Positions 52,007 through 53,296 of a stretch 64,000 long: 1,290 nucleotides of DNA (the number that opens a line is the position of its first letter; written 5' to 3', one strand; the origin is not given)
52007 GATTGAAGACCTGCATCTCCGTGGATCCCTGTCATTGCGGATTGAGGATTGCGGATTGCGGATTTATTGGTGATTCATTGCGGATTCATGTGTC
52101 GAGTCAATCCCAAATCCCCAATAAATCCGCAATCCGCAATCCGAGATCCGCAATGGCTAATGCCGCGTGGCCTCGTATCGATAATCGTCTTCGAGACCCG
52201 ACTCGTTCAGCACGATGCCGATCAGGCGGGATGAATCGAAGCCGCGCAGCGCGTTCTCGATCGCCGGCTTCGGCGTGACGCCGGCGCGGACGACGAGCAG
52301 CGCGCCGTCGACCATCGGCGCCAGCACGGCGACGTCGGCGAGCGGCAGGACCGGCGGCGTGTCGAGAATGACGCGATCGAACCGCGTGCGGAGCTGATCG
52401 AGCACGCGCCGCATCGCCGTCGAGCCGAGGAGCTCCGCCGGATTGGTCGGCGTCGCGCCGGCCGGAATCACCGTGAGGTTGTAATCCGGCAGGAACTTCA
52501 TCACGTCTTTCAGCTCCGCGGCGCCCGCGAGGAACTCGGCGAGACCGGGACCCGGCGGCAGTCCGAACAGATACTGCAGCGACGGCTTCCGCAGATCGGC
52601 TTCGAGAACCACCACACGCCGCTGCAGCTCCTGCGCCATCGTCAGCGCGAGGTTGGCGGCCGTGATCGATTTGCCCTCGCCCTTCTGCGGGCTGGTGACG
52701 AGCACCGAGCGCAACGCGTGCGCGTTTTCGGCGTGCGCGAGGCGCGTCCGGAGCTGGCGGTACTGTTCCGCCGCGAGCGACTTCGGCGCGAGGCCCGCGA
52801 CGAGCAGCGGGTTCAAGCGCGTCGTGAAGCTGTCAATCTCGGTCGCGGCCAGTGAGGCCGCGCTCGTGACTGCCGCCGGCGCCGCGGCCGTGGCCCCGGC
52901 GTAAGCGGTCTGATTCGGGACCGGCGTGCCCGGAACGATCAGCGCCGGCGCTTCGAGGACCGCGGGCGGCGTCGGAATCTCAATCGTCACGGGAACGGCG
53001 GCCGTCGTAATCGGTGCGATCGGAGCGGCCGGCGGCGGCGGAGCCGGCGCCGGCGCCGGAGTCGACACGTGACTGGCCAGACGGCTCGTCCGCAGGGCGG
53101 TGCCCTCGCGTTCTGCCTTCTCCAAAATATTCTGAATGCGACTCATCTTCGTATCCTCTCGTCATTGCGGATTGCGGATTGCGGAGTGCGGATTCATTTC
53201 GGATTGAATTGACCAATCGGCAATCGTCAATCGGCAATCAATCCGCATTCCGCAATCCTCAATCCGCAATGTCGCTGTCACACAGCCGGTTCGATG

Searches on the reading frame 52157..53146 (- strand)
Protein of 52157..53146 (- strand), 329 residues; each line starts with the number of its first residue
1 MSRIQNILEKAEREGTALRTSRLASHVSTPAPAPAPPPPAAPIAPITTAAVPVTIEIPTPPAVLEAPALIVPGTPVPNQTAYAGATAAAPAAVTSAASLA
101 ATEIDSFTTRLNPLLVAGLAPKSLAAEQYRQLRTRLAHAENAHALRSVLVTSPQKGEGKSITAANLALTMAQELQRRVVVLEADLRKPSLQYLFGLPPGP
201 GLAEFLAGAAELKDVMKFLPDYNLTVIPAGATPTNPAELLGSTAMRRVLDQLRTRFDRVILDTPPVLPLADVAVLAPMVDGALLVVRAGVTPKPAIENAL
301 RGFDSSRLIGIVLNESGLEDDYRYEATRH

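Call 49: search_protein_families(library=ncbifam, proteins=[window:52157-53146:-], max_evalue=1e-8)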
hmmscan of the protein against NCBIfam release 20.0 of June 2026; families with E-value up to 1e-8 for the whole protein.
window:52157-53146:- (329 aa): 8 families
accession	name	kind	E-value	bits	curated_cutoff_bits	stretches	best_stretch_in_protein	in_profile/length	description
TIGR03018.1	pepcterm_TyrKin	hypoth_equivalog_domain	1.6e-47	161.5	230.65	1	120-314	6-207/207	XrtA-associated tyrosine autokinase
TIGR01007.1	eps_fam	subfamily_domain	3.5e-40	137.7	108.05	1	127-321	1-195/204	polysaccharide biosynthesis tyrosine autokinase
TIGR03029.1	EpsG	equivalog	5.4e-35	120.9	313.8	1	108-292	66-249/274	chain length determinant protein tyrosine kinase EpsG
TIGR01005.1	eps_transp_fam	subfamily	1.6e-31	109.3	411.7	1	101-324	504-726/754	exopolysaccharide transport protein family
NF007350.0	PRK09841.1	equivalog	5.3e-30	104.2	1248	1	120-305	506-690/726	tyrosine-protein kinase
NF008568.0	PRK11519.1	equivalog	3.4e-28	98.2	1068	1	115-314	496-696/720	tyrosine-protein kinase Wzc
TIGR01969.1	minD_arch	subfamily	3.8e-12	45.9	201.75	1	147-301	2-150/251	cell division ATPase MinD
TIGR01968.1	minD_bact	equivalog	5.1e-09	35.9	212.9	1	148-314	4-160/261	septum site-determining protein MinD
